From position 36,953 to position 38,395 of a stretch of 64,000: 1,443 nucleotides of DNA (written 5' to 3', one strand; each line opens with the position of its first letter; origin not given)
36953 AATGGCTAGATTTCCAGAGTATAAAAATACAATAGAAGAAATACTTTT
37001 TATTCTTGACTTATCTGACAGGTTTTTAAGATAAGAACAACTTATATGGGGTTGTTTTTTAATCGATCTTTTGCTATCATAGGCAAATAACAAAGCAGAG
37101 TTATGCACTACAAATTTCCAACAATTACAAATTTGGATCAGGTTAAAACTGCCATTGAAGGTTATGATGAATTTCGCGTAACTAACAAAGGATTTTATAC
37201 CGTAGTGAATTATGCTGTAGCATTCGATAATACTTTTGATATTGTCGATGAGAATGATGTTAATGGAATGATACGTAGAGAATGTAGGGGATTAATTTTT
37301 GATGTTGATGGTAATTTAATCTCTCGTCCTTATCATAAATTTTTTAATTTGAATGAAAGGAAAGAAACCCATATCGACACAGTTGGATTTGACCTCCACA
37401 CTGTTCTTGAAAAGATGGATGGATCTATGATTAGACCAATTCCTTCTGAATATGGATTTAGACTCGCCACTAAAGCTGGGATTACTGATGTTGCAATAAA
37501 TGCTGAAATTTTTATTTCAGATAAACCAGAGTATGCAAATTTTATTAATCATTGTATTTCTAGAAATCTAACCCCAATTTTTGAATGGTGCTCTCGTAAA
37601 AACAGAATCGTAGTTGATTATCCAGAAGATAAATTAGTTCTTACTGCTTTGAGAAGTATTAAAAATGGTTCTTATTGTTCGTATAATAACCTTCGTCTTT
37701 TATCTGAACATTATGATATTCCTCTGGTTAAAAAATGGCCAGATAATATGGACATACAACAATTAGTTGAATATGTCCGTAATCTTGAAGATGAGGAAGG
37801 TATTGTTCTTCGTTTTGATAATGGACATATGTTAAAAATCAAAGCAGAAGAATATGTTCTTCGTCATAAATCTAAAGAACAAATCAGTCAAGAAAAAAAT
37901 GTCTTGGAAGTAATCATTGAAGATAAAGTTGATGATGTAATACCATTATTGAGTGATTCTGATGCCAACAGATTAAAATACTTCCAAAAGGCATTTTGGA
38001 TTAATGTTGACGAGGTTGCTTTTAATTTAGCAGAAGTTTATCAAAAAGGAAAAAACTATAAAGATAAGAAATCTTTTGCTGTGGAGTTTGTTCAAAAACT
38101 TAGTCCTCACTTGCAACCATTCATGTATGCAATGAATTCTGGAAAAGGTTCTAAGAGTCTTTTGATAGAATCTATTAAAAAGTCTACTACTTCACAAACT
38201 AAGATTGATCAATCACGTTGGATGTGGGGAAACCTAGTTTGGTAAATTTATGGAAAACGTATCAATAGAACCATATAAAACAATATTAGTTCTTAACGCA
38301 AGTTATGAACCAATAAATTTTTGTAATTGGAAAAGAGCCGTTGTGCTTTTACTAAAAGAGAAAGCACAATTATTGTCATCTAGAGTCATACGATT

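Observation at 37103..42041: Expanded RNA-repair locus: two ligases, split Pnk, HNH insertion and a metallophosphoesterase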

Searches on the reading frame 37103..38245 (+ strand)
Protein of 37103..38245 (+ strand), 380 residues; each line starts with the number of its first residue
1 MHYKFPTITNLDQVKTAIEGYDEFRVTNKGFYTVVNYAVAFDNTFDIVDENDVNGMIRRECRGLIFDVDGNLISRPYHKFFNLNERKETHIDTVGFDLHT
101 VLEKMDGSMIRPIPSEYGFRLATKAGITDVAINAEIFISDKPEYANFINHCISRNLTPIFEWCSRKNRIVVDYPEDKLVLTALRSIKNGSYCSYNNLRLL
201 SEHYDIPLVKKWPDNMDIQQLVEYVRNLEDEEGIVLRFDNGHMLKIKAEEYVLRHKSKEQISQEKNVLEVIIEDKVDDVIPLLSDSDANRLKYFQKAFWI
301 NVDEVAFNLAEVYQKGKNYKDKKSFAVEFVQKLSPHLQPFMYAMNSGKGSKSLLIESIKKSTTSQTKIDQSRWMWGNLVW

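Call 3: search_protein_families(library=pfam, proteins=[window:37103-38245:+], max_evalue=0.01)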
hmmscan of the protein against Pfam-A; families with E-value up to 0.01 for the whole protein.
window:37103-38245:+ (380 aa): 3 families
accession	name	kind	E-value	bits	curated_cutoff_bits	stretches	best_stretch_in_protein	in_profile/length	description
PF09511.15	RNA_lig_T4_1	-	3.2e-25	89.7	28.3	1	60-251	1-227/227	RNA ligase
PF20819.2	T4_Rnl1_C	-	4.5e-07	30.6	27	1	258-362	1-110/122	T4 RNA ligase 1, C-terminal domain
PF09414.15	RNA_ligase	-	0.004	17.7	27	0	101-245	5-169/171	RNA ligase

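Call 4: search_protein_families(library=phrogs, proteins=[window:37103-38245:+], max_evalue=0.001)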
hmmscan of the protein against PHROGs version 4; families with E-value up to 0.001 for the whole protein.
window:37103-38245:+ (380 aa): 2 families
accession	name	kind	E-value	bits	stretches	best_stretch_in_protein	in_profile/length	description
phrog_562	-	tail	8.7e-73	246.4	1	8-365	10-367/377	RNA ligase and tail fiber protein attachment catalyst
phrog_8238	-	DNA, RNA and nucleotide metabolism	2.8e-09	36.6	1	60-267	457-686/737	RNA ligase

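Call 6: search_protein_families(library=ncbifam, proteins=[window:37103-38245:+], max_evalue=0.001)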
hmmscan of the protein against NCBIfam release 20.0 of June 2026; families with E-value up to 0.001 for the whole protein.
window:37103-38245:+ (380 aa): 1 family
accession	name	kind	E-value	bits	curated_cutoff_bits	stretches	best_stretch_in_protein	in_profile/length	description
TIGR02308.1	RNA_lig_T4_1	equivalog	2.8e-39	135.3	242.25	1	60-359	51-358/373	T4 RnlA family RNA ligase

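Call 10: search_dna_similar(query=window:37103-38245:+, collection=phages, mode=protein, max_rows=30)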
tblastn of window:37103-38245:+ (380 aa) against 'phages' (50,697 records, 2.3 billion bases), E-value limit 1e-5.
Records with a match: 1844; places in all: 1844; records where one place covers at least 80% of the query: 93.
Best place of each record, by identity: <60% 1844.
By first word of the organism name: Escherichia 636; Klebsiella 284; Streptomyces 127; Shigella 83; Aeromonas 77; Acinetobacter 69; Enterobacter 56; Vibrio 53; Enterobacteria 48; Campylobacter 45; and 56 more.
By host as written in the record: Escherichia coli 272; - 184; Klebsiella pneumoniae 94; Streptomyces griseus ATCC 10137 52; Streptomyces lividans JI 1326 29; Escherichia coli B 28; Aeromonas salmonicida 27; Escherichia coli O157:H7 27; and 454 more.
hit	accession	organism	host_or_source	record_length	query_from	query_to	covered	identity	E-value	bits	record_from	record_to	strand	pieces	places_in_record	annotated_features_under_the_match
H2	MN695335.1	Synechococcus phage B23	Synechoccus sp.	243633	1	380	100%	51.9%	1e-121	392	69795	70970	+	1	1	hypothetical protein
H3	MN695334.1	Synechococcus phage B3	Synechoccus sp.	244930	1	380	100%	51.9%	1e-121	392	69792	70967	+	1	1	hypothetical protein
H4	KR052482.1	Sinorhizobium phage phiN3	Sinorhizobium meliloti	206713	1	377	99%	37.6%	9e-63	223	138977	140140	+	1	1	RNA ligase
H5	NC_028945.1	Sinorhizobium phage phiN3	Sinorhizobium meliloti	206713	1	377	99%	37.6%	9e-63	223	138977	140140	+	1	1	RNA ligase and tail fiber protein attachment catalyst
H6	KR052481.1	Sinorhizobium phage phiM19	Sinorhizobium meliloti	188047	1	377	99%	35.8%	3e-60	216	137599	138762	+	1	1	RNA ligase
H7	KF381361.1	Sinorhizobium phage phiM12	Sinorhizobium meliloti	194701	1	377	99%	35.8%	3e-60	216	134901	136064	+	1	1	putative RNA ligase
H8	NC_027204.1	Sinorhizobium phage phiM12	Sinorhizobium meliloti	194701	1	377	99%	35.8%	3e-60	216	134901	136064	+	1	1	RNA ligase and tail fiber protein attachment catalyst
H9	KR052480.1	Sinorhizobium phage phiM7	Sinorhizobium meliloti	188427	1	377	99%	35.8%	5e-60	215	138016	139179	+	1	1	RNA ligase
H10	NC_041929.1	Sinorhizobium phage phiM7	Sinorhizobium meliloti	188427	1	377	99%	35.8%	5e-60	215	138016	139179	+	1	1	RNA ligase and tail fiber protein attachment catalyst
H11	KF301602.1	Caulobacter phage Cr30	Caulobacter crescentus CB15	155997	1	337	89%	38.0%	1e-63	225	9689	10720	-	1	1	RNA ligase | hypothetical protein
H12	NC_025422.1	Caulobacter phage Cr30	Caulobacter crescentus CB15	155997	1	337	89%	38.0%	1e-63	225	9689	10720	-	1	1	RNA ligase and tail fiber protein attachment catalyst | hypothetical protein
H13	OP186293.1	Rhodobacter phage RcXuper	Rhodobacter capsulatus YW1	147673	1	332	87%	38.2%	3e-74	256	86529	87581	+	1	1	RNA ligase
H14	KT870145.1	Roseobacter phage DSS3P8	Ruegeria pomeroyi DSS-3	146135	1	327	86%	37.9%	3e-73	253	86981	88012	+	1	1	RNA ligase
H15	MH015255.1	Ruegeria phage vB_RpoS-V10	Ruegeria pomeroyi DSS-3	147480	1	327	86%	37.9%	2e-72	251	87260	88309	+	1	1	RNA ligase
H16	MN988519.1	Rhizobium phage RHph_I1_18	Rhizobium phaseoli I1_18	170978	1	335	88%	36.5%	4e-51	189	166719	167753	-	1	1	RNA ligase A protein | putative tRNA-His guanylyltransferase protein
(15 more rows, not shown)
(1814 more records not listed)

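Call 12: get_annotated_region(hit=H2, flank=7000)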
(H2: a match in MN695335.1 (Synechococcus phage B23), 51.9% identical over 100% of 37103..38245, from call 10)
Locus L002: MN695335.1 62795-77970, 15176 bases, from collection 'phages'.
description: Synechococcus phage B23, complete genome.
organism: Synechococcus phage B23 (NCBI taxid 2674977)
taxonomy: Viruses; Duplodnaviria; Heunggongvirae; Uroviricota; Caudoviricetes; Kyanoviridae
host: Synechoccus sp.; source: -; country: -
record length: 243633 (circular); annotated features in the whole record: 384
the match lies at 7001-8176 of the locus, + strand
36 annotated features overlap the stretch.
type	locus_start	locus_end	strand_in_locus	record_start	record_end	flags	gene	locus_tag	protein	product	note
CDS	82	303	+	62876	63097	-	-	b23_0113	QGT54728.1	hypothetical protein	gp113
CDS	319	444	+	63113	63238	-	-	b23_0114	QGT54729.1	hypothetical protein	gp114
CDS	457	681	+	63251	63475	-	-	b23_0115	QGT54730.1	hypothetical protein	gp115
CDS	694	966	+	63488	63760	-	-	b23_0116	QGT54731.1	hypothetical protein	gp116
CDS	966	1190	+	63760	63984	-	-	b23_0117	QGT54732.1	hypothetical protein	gp117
CDS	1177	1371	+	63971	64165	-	-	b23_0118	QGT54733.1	hypothetical protein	gp118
CDS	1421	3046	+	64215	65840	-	-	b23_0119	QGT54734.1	flagellar hook-length control protein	gp119; Flagellar hook-length control protein FliK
CDS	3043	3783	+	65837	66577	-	-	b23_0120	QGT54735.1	hypothetical protein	gp120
CDS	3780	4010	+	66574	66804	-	-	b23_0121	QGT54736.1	hypothetical protein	gp121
CDS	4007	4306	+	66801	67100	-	-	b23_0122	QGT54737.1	hypothetical protein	gp122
CDS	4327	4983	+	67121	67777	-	-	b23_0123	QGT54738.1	hypothetical protein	gp123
CDS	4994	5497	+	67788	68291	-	-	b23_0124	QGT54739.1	hypothetical protein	gp124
CDS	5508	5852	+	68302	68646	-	-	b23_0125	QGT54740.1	hypothetical protein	gp125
CDS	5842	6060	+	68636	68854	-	-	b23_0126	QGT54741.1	hypothetical protein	gp126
CDS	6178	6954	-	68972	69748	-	-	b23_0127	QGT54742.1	hypothetical protein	gp127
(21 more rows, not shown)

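Call 15: find_related_loci(query=window:37103-38245:+, collection=viral_contigs, flank=10000)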
Query window:37103-38245:+ (380 aa) in viral_contigs; peptide patterns used: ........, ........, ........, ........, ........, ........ (x = any residue, [..] = any of these).
64 stretches matched a pattern; 63 encode a relative of the query (tblastn E <= 1e-3); 63 distinct loci.
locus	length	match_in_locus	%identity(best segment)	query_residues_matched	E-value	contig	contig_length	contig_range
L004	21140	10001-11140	93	1-380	0e+0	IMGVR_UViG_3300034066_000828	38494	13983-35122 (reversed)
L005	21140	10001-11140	93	1-380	0e+0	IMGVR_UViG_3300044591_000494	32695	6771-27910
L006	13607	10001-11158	42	3-380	1e-98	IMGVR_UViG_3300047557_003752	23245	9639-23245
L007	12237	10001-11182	42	3-380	2e-98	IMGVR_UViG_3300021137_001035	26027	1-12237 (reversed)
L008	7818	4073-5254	42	3-380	2e-98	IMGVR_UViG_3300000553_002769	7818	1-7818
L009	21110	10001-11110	40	1-371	8e-84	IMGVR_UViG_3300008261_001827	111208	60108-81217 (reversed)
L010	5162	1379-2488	40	1-371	6e-84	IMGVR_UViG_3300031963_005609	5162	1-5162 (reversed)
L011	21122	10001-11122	39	1-374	3e-83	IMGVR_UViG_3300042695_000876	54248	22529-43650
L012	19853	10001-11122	39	1-374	3e-83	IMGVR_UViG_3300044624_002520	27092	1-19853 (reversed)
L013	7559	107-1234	39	1-374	1e-81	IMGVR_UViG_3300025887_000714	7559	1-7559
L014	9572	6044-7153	39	1-371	1e-81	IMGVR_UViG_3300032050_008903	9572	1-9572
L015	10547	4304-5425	39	1-374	9e-82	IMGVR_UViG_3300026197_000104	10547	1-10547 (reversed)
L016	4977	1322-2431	39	1-371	1e-81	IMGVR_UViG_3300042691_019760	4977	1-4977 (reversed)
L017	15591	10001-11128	39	1-374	1e-81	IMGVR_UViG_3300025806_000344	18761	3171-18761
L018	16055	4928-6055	39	1-374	1e-81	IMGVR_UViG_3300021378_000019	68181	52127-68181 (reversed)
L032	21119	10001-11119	38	1-374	1e-74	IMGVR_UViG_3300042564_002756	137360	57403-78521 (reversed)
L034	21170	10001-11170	36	1-374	2e-73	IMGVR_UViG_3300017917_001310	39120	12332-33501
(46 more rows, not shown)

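Call 42: search_solved_structures(query=window:37103-38245:+, max_evalue=0.01, show_alignments=1)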
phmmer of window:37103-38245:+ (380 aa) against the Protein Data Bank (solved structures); distinct sequences matched with E-value up to 0.01: 3.
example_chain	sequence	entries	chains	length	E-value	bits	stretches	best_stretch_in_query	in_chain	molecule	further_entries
2c5u_A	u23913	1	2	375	5.2e-23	85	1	59-329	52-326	RNA LIGASE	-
9do4_B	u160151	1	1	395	6.1e-23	84.8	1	59-329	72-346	RNA ligase 1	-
5tt6_A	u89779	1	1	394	3.3e-22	82.4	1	59-329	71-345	T4 RNA ligase 1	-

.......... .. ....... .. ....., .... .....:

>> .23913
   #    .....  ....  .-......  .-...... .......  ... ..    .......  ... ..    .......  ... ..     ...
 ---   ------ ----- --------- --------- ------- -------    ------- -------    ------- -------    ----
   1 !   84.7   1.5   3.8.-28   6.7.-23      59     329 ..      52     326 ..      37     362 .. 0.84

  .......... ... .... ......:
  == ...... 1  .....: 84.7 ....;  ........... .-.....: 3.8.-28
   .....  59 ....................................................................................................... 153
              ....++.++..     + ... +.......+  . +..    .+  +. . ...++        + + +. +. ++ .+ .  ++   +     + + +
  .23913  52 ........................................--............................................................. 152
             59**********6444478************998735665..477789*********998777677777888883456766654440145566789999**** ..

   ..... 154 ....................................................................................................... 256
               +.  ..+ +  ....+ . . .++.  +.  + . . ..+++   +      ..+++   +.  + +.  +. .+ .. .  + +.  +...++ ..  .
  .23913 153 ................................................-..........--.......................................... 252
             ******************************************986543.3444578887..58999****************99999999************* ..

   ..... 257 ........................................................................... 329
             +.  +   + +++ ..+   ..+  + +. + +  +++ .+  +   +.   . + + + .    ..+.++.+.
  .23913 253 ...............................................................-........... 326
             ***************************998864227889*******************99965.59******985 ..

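Call 87: search_protein_families(library=pfam, proteins=[L034:11671-12102:+, L034:12816-13229:+, L034:13439-13801:+, L034:15556-16155:+, L034:16410-17618:+, L032:7530-8921:+, L032:12405-12824:+, L032:13237-13665:+, L032:14089-14472:+, L032:15800-16249:+], max_evalue=0.001)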
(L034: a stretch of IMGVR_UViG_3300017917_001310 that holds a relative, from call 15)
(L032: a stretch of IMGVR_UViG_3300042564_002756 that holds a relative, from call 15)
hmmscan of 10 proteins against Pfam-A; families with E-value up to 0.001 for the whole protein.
L034:11671-12102:+ (143 aa): 0 families

L034:12816-13229:+ (137 aa): 0 families

L034:13439-13801:+ (120 aa): 1 family
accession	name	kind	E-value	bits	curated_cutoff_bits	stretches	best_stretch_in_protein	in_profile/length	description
PF20274.4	cREC_REC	-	2.3e-19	70.3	27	1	4-111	2-88/88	Cyclic-phosphate processing Receiver domain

L034:15556-16155:+ (199 aa): 0 families

L034:16410-17618:+ (402 aa): 0 families

L032:7530-8921:+ (463 aa): 1 family
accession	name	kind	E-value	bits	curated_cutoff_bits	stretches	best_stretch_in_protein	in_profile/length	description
PF01145.31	Band_7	-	1.3e-06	29.1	23.6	1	61-303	10-175/176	SPFH domain / Band 7 family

L032:12405-12824:+ (139 aa): 0 families

L032:13237-13665:+ (142 aa): 0 families

L032:14089-14472:+ (127 aa): 0 families

L032:15800-16249:+ (149 aa): 0 families
